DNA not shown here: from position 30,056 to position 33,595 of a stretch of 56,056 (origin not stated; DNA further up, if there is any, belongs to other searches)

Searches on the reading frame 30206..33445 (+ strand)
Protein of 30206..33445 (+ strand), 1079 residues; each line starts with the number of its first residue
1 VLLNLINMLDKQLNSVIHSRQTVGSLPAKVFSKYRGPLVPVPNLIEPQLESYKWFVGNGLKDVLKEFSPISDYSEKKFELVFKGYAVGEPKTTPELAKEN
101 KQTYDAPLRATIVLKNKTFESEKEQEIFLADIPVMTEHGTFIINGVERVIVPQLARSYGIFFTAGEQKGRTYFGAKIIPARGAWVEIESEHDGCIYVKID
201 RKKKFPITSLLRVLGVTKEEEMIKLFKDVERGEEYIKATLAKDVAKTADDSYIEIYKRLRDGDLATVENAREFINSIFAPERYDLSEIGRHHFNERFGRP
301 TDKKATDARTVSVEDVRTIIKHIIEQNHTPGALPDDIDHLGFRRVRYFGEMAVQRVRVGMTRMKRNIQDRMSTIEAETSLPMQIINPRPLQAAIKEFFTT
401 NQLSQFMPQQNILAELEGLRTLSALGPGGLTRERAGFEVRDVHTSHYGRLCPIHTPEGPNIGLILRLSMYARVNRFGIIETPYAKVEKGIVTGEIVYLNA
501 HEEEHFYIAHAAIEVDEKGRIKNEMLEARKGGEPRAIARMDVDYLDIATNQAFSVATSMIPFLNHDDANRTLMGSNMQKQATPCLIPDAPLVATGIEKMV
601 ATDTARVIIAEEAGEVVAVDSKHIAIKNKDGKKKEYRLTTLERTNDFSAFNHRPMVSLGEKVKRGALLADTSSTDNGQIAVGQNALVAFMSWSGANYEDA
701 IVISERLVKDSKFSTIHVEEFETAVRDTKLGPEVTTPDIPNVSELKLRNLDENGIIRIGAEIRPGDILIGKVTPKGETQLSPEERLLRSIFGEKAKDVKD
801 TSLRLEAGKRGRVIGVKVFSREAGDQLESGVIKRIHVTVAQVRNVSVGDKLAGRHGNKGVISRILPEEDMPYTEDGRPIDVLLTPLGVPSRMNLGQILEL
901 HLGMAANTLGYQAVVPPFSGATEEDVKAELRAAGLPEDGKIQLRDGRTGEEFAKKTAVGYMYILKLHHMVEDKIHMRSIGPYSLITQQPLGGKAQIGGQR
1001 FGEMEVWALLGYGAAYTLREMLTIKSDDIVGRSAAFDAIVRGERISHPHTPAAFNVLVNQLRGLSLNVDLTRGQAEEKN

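Call 57: search_protein_families(library=pfam, proteins=[window:30206-33445:+], max_evalue=0.00001)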
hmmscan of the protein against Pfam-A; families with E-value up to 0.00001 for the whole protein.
window:30206-33445:+ (1079 aa): 6 families
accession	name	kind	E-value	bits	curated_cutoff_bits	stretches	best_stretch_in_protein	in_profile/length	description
PF00562.33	RNA_pol_Rpb2_6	-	3.6e-123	411.8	23.4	1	610-995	2-373/373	RNA polymerase Rpb2, domain 6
PF04565.21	RNA_pol_Rpb2_3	-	2.9e-25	88.6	21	1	405-473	1-68/68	RNA polymerase Rpb2, domain 3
PF04560.25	RNA_pol_Rpb2_7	-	9.2e-23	80.9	32.1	1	997-1070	1-84/87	RNA polymerase Rpb2, domain 7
PF04561.19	RNA_pol_Rpb2_2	-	1.1e-20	74.6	21.7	1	167-346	12-190/190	RNA polymerase Rpb2, domain 2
PF10385.14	RNA_pol_Rpb2_45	-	1.4e-18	67.1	28.2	1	483-548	1-66/66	RNA polymerase beta subunit external 1 domain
PF04563.20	RNA_pol_Rpb2_1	-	8.2e-14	52.1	28.2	1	43-378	1-188/203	RNA polymerase beta subunit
